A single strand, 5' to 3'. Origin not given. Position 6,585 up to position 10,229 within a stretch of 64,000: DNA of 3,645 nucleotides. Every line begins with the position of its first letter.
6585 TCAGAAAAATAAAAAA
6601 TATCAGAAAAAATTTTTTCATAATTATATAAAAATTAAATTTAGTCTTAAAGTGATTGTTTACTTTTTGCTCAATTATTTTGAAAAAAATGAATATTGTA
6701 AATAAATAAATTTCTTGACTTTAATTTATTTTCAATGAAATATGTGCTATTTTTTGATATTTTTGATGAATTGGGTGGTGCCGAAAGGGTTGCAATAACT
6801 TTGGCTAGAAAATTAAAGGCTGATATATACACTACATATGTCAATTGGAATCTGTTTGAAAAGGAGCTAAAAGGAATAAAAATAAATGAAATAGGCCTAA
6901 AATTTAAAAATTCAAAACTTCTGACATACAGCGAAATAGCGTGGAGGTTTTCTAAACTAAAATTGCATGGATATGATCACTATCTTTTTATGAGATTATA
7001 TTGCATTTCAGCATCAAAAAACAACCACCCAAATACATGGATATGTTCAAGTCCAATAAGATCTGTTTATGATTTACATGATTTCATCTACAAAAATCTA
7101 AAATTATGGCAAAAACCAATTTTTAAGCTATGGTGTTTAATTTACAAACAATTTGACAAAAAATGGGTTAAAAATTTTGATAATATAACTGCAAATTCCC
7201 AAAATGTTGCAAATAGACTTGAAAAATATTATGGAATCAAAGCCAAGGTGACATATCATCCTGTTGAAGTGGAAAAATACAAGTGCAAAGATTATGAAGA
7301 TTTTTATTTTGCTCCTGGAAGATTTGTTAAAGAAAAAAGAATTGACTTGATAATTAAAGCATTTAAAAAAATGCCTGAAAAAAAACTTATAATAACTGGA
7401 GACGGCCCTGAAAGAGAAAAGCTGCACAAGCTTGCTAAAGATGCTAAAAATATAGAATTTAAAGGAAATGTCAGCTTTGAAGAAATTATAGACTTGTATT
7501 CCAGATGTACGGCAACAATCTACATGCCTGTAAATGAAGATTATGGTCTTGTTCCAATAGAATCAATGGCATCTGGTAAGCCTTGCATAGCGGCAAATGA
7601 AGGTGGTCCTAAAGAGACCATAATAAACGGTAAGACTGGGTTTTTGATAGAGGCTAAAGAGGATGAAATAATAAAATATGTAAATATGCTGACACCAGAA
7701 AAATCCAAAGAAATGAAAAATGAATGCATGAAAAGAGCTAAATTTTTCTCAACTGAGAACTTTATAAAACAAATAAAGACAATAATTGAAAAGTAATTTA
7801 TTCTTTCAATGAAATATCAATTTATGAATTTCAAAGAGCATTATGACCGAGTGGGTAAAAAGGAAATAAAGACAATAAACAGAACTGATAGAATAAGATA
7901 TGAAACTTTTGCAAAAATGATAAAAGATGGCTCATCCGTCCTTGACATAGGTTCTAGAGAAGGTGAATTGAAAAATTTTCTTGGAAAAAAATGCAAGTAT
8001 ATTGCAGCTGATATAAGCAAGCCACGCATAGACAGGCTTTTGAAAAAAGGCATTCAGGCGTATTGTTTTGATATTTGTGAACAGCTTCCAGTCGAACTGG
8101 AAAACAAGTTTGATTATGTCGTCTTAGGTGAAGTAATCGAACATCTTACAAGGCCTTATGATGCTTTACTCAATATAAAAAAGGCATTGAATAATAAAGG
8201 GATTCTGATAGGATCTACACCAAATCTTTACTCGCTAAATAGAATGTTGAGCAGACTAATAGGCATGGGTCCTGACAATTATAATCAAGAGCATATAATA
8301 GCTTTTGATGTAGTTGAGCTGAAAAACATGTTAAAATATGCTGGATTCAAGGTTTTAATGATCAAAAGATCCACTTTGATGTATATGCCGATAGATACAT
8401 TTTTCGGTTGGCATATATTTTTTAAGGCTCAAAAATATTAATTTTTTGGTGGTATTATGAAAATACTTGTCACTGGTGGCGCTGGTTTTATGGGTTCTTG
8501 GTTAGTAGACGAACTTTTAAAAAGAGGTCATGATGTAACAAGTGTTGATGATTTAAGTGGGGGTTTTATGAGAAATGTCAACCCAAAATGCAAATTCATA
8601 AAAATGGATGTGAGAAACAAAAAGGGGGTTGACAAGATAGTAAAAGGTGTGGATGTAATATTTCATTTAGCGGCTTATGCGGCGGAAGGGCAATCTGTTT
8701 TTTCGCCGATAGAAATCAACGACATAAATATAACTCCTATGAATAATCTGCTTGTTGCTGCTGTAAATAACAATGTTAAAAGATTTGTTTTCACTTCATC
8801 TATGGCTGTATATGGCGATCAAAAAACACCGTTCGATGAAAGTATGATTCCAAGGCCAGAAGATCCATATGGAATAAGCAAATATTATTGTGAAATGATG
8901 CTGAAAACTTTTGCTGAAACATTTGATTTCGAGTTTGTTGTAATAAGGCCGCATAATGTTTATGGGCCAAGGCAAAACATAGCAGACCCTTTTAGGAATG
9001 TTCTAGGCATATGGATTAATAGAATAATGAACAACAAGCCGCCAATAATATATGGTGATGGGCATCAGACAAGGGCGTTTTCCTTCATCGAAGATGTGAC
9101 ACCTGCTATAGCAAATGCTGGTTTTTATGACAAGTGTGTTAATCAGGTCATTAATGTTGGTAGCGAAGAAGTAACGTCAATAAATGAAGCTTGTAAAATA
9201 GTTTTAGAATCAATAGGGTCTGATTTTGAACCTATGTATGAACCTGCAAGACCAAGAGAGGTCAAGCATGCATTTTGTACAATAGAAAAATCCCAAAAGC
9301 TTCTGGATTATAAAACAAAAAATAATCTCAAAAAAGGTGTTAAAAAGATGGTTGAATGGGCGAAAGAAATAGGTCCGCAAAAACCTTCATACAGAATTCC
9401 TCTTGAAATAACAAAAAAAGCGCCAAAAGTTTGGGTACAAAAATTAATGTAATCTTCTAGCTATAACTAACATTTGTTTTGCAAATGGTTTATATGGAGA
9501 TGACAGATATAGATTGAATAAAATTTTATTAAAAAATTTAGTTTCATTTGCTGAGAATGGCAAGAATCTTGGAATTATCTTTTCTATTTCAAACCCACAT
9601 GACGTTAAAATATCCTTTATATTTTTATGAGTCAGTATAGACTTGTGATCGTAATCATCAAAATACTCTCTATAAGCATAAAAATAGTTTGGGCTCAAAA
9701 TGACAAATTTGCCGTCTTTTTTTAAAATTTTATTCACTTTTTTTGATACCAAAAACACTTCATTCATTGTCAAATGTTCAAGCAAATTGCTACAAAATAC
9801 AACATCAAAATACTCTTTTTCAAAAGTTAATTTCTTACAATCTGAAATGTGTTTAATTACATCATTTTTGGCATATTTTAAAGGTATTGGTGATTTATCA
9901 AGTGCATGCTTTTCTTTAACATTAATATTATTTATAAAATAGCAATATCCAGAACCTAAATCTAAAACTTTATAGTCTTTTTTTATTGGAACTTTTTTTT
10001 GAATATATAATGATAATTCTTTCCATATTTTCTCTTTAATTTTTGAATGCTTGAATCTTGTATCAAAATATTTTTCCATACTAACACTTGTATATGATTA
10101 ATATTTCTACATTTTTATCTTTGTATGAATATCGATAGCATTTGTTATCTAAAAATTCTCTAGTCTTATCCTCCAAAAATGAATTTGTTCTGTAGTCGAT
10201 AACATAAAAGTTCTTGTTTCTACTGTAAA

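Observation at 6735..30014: A ~23-kb protein-glycosylation island with a eukaryote-like dolichol pathway core (Alg7-Alg13/Alg14-STT3) plus O-mannosylation-type and sugar-tailoring genes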

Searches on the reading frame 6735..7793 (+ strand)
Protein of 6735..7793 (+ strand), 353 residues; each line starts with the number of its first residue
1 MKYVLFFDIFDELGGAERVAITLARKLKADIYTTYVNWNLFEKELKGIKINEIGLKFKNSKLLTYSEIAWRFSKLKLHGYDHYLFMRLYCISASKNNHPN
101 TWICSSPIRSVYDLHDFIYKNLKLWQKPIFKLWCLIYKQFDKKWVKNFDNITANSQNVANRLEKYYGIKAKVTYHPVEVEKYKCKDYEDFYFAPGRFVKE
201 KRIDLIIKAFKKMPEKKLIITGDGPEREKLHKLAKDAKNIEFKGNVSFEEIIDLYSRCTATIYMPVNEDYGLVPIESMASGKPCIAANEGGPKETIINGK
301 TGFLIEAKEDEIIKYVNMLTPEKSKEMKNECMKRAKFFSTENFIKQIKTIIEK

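Call 3: search_protein_families(library=pfam, proteins=[window:6735-7793:+], max_evalue=0.01)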
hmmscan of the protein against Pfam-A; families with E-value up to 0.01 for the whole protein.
window:6735-7793:+ (353 aa): 4 families
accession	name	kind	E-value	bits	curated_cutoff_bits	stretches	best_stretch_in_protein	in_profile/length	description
PF00534.26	Glycos_transf_1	-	2.7e-31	108.9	26.4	1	184-335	11-169/172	Glycosyl transferases group 1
PF13692.12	Glyco_trans_1_4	-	2.4e-22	80.1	27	1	194-314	7-134/142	Glycosyl transferases group 1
PF13439.12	Glyco_transf_4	-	1e-06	29.3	28.5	1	14-179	2-168/170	Glycosyltransferase Family 4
PF02350.25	Epimerase_2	-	0.0014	18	30.6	1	200-351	197-346/347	UDP-N-acetylglucosamine 2-epimerase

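Call 21: search_protein_families(library=ncbifam, proteins=[window:6735-7793:+], max_evalue=0.0001)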
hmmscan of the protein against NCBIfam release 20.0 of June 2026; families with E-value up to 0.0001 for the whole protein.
window:6735-7793:+ (353 aa): 22 families
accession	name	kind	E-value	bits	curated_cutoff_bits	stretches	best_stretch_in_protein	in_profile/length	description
TIGR03999.1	thiol_BshA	equivalog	2.5e-20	72.7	273.7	1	196-350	207-369/375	N-acetyl-alpha-D-glucosaminyl L-malate synthase BshA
TIGR04157.1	glyco_rSAM_CFB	subfamily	5.4e-15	55.3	400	1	180-311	219-354/406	TIGR04157 family glycosyltransferase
TIGR03449.1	mycothiol_MshA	equivalog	2.6e-13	49.6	462.5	1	196-349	228-398/406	D-inositol-3-phosphate glycosyltransferase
TIGR04063.1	stp3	hypoth_equivalog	5e-13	48.7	442.05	1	200-338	225-374/397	TIGR04063 family PEP-CTERM/XrtA system glycosyltransferase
TIGR02149.1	glgA_Coryne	subfamily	6.6e-13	48.5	302.4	1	181-334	197-369/391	glycogen synthase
TIGR02918.1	TIGR02918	equivalog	2.3e-11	43.1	574.6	1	151-352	277-498/500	accessory Sec system glycosyltransferase GtfA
NF038255.1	exopoly_VpsD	equivalog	7.2e-11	41.6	300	1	149-350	158-375/381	VpsD family glycosyltransferase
NF053787.1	GlcN_PG_synth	equivalog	1.2e-10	40.8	480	1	146-331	142-335/361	N-acetylglucosaminyl phosphatidylglycerol synthase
NF041010.1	glycosy_Agl16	equivalog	2.5e-10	39.7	575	1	140-351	126-348/352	glycosylation protein Agl16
NF047684.1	TeichurnBiosyTuaC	equivalog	7.1e-10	38.4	550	1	195-321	226-353/391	teichuronic acid biosynthesis protein TuaC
TIGR03088.1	stp2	hypoth_equivalog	1.3e-09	37.6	409.05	1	208-313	222-328/374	TIGR03088 family PEP-CTERM/XrtA system glycosyltransferase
NF012028.0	PRK15484.1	subfamily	1.6e-09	37.3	618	1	182-326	187-348/380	lipopolysaccharide N-acetylglucosaminyltransferase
NF049988.1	MGlcDAGSynMgs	equivalog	4.1e-09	36.3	400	1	184-350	209-383/398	alpha-monoglucosyldiacylglycerol synthase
NF041139.1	TreT_Thcocales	equivalog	8.9e-09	34.6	775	1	255-344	310-397/412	trehalose synthase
TIGR02095.1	glgA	subfamily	3.8e-08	32.4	328.45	1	195-334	301-459/477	glycogen/starch synthase, ADP-glucose type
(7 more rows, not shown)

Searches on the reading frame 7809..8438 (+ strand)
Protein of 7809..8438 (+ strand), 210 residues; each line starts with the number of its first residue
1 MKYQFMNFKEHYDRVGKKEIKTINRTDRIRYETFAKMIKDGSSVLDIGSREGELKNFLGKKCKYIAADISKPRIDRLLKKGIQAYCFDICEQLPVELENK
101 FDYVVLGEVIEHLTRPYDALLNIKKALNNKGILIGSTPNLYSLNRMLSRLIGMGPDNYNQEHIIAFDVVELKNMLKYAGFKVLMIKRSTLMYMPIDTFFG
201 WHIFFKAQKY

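Call 3: search_protein_families(library=pfam, proteins=[window:7809-8438:+], max_evalue=0.01)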
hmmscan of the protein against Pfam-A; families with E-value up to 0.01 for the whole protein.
window:7809-8438:+ (210 aa): 6 families
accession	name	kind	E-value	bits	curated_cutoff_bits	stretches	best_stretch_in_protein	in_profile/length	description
PF13489.12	Methyltransf_23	-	1.3e-17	64.4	27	1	33-183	15-162/164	Methyltransferase domain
PF07021.18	MetW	-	1.3e-10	41.7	21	1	31-124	4-99/193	Methionine biosynthesis protein MetW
PF08242.18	Methyltransf_12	-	8.5e-10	39.7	30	1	45-133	1-98/98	Methyltransferase domain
PF08241.18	Methyltransf_11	-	4.9e-09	37.1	21.2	1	45-134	1-94/95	Methyltransferase domain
PF13847.12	Methyltransf_31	-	3.2e-08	33.8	27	1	38-146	1-121/145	Methyltransferase domain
PF13649.12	Methyltransf_25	-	2.9e-06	28.3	27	1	44-131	1-97/97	Methyltransferase domain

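Call 21: search_protein_families(library=ncbifam, proteins=[window:7809-8438:+], max_evalue=0.0001)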
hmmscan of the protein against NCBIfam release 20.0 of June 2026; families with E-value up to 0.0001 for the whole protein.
window:7809-8438:+ (210 aa): 4 families
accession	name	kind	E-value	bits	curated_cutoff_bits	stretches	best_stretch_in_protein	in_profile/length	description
TIGR02081.1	metW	equivalog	3.1e-10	39.9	189.5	1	32-132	5-106/194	methionine biosynthesis protein MetW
TIGR01983.1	UbiG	equivalog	1.2e-07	31.3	102.95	1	36-139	46-155/228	bifunctional 2-polyprenyl-6-hydroxyphenol methylase/3-demethylubiquinol 3-O-methyltransferase UbiG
TIGR02072.1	BioC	equivalog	3.5e-06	27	184.95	1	41-181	35-172/244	malonyl-ACP O-methyltransferase BioC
NF045667.1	MTase_DVU1556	equivalog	8.9e-06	25.3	155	1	38-188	20-168/213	DVU_1556 family methyltransferase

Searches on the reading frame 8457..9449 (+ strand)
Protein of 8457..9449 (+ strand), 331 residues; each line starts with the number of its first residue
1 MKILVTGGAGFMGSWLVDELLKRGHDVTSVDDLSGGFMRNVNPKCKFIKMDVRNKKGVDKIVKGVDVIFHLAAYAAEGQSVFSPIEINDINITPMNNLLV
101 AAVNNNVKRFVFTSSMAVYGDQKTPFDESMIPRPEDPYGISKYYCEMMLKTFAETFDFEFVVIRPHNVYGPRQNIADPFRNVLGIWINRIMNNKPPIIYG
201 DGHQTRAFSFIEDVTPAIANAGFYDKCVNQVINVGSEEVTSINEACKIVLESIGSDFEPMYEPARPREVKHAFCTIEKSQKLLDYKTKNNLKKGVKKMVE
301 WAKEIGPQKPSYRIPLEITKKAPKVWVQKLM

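Call 3: search_protein_families(library=pfam, proteins=[window:8457-9449:+], max_evalue=0.01)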
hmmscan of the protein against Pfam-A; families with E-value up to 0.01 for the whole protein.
window:8457-9449:+ (331 aa): 9 families
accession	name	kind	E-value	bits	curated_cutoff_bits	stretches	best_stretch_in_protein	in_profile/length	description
PF01370.27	Epimerase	-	2.1e-52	178.3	20.9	1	3-221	1-224/240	NAD dependent epimerase/dehydratase family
PF16363.11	GDP_Man_Dehyd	-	1.2e-45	156.9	27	1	4-298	1-332/332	GDP-mannose 4,6 dehydratase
PF01073.25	3Beta_HSD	-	8.9e-24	84.4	22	1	4-179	1-192/280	3-beta hydroxysteroid dehydrogenase/isomerase family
PF04321.23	RmlD_sub_bind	-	1.6e-14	54.1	27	1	1-173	1-156/287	RmlD substrate binding domain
PF13460.12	NAD_binding_10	-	1.2e-13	51.8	27.2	1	7-166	1-144/184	NAD(P)H-binding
PF02719.21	Polysacc_synt_2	-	1.5e-13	51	20.2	1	3-180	1-183/293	Polysaccharide biosynthesis protein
PF07993.18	NAD_binding_4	-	6.2e-13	48.9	20.1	1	58-178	82-218/258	Male sterility protein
PF05368.20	NmrA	-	3.3e-07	30.6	27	1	2-116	4-108/298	NmrA-like family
PF00106.31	adh_short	-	0.0068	16.4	26.6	0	3-66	3-72/195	short chain dehydrogenase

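Call 21: search_protein_families(library=ncbifam, proteins=[window:8457-9449:+], max_evalue=0.0001)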
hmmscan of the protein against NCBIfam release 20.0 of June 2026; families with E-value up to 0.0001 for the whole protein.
window:8457-9449:+ (331 aa): 31 families (the best 25 are shown)
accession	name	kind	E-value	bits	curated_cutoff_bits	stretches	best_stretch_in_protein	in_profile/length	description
TIGR04180.1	EDH_00030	hypoth_equivalog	1.2e-49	169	475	1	3-288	1-295/297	NAD-dependent 4,6-dehydratase LegB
NF011728.1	PRK15181.1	equivalog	3.6e-44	151.2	760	1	3-302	18-337/348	Vi polysaccharide biosynthesis UDP-N-acetylglucosaminuronic acid C-4 epimerase TviC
TIGR01179.1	galE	equivalog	1.1e-41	142.7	262.3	1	2-304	1-327/332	UDP-glucose 4-epimerase GalE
TIGR01181.1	dTDP_gluc_dehyt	equivalog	2.8e-36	125.2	365.1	1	2-302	1-311/321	dTDP-glucose 4,6-dehydratase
TIGR02197.1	heptose_epim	equivalog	5.2e-33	114.6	274.6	1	3-303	1-314/316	ADP-glyceromanno-heptose 6-epimerase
NF007956.0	PRK10675.1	subfamily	5.6e-25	88.2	394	1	1-172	1-184/338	UDP-glucose 4-epimerase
TIGR03466.1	HpnA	hypoth_equivalog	1.5e-21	76.7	367.65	1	1-178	1-180/327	hopanoid-associated sugar epimerase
NF043036.1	ErythonDh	equivalog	1.3e-20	73.8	325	1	1-153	1-164/321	D-erythronate dehydrogenase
NF007490.0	PRK10084.1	subfamily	5.1e-18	65.2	649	1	1-302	1-334/361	dTDP-glucose 4,6-dehydratase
NF008360.0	PRK11150.1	equivalog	5.5e-18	65.2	452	1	3-253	2-254/310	ADP-glyceromanno-heptose 6-epimerase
NF042422.1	oxyalk_red_OleD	equivalog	6.1e-18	65.3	580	1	1-174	1-174/329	2-alkyl-3-oxoalkanoate reductase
NF005998.1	PRK08125.1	equivalog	3.3e-17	62.1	777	1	2-255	317-587/649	bifunctional UDP-4-amino-4-deoxy-L-arabinose formyltransferase/UDP-glucuronic acid oxidase ArnA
TIGR02622.1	CDP_4_6_dhtase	equivalog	8e-17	61.4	278.45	1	2-156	6-172/352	CDP-glucose 4,6-dehydratase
NF007582.0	PRK10217.1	equivalog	1.5e-16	60.4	698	1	2-237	3-254/355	dTDP-glucose 4,6-dehydratase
NF042423.1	oxyalk_red_Shew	equivalog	1.2e-15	57.4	580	1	2-173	10-179/331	2-alkyl-3-oxoalkanoate reductase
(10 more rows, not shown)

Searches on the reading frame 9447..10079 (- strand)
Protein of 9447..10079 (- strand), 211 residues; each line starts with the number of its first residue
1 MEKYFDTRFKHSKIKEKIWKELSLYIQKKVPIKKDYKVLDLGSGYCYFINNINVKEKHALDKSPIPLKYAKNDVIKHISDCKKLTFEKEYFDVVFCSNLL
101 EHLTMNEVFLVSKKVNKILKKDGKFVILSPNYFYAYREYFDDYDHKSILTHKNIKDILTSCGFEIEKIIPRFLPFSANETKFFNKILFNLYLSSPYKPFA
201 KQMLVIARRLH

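Call 3: search_protein_families(library=pfam, proteins=[window:9447-10079:-], max_evalue=0.01)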
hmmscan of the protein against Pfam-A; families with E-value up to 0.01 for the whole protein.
window:9447-10079:- (211 aa): 6 families
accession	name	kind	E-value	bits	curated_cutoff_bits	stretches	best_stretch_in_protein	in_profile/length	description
PF08241.18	Methyltransf_11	-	1.2e-10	42.4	21.2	1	39-127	1-95/95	Methyltransferase domain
PF13847.12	Methyltransf_31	-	2.5e-09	37.4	27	1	32-131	1-113/145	Methyltransferase domain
PF13649.12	Methyltransf_25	-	7.6e-08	33.4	27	1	38-123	1-97/97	Methyltransferase domain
PF13489.12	Methyltransf_23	-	1.1e-07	32.2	27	1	31-166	18-162/164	Methyltransferase domain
PF08242.18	Methyltransf_12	-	6.7e-06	27.2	30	1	39-125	1-98/98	Methyltransferase domain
PF05891.18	Methyltransf_PK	-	9.5e-05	22.5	27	1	81-166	113-197/218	AdoMet dependent proline di-methyltransferase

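Call 21: search_protein_families(library=ncbifam, proteins=[window:9447-10079:-], max_evalue=0.0001)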
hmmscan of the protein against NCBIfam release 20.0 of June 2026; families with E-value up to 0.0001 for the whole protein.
window:9447-10079:- (211 aa): 3 families
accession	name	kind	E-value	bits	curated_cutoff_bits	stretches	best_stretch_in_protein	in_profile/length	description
NF045667.1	MTase_DVU1556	equivalog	2.5e-06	27.1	155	1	30-165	18-162/213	DVU_1556 family methyltransferase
TIGR02072.1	BioC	equivalog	2.6e-06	27.4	184.95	1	10-161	11-170/244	malonyl-ACP O-methyltransferase BioC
NF043040.1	corrin_prot_MT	hypoth_equivalog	8.1e-05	22.2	180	0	33-128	40-148/216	corrinoid protein-associated methyltransferase CpaM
